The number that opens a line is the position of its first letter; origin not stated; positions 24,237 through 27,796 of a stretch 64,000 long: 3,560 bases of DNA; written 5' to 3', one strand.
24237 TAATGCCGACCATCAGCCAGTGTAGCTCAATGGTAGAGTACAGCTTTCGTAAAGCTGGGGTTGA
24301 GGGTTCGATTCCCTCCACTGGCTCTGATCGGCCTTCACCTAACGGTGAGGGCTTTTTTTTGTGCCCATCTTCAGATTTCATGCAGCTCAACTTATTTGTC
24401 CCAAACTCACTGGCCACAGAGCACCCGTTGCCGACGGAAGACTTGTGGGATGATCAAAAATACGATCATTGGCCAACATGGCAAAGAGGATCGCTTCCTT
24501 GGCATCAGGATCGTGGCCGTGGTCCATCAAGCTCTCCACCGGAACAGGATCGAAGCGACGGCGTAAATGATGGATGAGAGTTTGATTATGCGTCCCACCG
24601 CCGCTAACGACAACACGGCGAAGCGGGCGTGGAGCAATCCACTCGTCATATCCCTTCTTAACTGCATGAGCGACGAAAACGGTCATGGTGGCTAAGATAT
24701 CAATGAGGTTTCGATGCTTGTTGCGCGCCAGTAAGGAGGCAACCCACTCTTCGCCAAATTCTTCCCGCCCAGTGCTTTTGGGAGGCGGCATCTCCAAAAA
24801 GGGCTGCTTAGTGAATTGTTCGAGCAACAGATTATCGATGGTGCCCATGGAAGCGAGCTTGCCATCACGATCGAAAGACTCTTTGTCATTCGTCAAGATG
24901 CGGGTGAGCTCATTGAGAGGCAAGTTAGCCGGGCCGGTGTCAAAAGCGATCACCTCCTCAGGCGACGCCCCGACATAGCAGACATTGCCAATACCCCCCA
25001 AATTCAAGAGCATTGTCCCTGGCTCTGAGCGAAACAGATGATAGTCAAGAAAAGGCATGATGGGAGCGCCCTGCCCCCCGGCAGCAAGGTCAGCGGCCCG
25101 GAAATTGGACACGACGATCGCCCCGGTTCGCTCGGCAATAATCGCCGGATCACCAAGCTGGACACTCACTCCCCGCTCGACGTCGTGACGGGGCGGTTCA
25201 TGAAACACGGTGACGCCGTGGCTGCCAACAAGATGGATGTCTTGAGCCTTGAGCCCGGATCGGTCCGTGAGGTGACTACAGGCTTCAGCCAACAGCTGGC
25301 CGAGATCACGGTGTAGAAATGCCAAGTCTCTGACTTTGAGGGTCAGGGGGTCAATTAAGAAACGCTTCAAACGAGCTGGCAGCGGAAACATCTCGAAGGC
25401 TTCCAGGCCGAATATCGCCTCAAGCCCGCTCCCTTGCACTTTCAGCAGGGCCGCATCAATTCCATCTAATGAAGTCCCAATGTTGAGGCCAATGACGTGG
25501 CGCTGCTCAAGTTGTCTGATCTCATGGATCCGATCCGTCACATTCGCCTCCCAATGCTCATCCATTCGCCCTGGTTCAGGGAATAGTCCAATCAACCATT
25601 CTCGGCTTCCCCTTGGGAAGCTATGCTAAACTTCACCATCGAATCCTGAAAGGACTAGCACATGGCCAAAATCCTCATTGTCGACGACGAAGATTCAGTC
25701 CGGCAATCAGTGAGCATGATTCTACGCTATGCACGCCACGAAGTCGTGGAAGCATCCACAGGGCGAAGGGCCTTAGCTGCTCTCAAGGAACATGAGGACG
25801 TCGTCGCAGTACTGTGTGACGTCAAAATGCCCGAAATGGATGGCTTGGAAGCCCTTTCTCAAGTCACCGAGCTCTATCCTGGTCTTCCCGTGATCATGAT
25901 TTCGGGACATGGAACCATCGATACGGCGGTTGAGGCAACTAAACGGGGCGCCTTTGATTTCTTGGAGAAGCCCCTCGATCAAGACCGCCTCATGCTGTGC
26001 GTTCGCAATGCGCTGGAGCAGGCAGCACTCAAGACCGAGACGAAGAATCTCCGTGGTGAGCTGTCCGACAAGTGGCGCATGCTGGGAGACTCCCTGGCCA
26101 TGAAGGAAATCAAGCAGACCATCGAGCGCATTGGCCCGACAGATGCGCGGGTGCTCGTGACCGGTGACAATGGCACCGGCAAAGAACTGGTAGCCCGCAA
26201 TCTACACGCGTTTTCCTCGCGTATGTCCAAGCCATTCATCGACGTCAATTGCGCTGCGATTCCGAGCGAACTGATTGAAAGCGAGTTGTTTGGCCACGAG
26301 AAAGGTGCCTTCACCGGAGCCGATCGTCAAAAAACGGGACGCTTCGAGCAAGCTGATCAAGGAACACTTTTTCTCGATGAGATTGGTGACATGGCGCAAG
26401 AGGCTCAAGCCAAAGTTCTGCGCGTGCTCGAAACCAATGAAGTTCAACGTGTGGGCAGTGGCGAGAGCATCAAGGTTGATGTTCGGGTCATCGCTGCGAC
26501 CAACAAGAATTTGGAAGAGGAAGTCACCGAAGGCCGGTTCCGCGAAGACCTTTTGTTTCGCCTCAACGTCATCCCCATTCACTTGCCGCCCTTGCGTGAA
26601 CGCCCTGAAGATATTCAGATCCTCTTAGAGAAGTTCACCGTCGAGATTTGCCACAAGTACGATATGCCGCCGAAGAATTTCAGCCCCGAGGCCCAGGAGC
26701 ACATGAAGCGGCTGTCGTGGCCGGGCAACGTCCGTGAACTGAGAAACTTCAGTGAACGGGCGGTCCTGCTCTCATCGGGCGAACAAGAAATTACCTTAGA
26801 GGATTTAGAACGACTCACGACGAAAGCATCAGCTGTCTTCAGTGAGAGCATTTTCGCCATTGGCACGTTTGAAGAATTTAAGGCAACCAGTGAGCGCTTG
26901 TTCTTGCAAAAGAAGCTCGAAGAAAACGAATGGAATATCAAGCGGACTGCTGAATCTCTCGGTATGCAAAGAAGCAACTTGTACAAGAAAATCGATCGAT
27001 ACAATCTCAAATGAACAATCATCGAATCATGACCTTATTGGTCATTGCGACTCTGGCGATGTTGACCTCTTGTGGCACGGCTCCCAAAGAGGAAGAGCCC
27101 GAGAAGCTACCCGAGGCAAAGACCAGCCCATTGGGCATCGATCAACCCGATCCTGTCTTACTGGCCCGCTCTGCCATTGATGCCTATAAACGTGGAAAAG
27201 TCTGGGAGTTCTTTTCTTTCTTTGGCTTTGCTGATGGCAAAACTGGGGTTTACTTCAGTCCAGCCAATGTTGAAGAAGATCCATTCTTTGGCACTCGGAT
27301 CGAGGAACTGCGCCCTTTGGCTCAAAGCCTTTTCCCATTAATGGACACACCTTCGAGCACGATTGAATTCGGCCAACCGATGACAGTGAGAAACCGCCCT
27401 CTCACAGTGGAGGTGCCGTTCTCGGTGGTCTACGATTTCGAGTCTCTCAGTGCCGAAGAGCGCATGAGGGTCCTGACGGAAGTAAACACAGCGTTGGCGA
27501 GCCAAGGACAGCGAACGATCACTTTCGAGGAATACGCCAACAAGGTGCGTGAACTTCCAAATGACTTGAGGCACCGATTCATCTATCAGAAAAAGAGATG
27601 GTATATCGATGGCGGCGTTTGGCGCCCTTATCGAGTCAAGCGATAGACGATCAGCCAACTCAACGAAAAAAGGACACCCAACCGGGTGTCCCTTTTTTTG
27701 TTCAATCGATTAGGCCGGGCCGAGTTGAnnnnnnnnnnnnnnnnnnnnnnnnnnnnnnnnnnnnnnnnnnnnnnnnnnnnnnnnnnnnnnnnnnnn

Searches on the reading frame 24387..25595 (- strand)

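Call 68: search_protein_families(library=pfam, proteins=[window:24387-25595:-], max_evalue=0.0001)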
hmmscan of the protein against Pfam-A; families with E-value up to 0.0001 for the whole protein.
window:24387-25595:- (402 aa): 1 family
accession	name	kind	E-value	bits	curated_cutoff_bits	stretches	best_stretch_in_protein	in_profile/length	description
PF03702.20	AnmK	-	1.3e-85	288.1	24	1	33-401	2-364/367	Anhydro-N-acetylmuramic acid kinase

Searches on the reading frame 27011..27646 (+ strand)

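Call 3: search_protein_families(library=pfam, proteins=[window:27011-27646:+], max_evalue=1)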
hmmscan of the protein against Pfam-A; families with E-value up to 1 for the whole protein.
window:27011-27646:+ (211 aa): 1 family
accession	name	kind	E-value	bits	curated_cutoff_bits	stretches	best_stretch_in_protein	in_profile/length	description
PF13627.12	LptM_cons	-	0.92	9.9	27.3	0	8-22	1-15/23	LPS-assembly lipoprotein LptM, conserved region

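Call 4: search_protein_families(library=ncbifam, proteins=[window:27011-27646:+], max_evalue=1)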
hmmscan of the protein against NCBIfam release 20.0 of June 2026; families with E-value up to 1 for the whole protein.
window:27011-27646:+ (211 aa): 1 family
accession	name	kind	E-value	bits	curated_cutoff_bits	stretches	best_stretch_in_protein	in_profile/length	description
NF058647.1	lipo_LytA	equivalog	0.1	12.8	110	1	8-78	5-56/107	acidic lipoprotein LytA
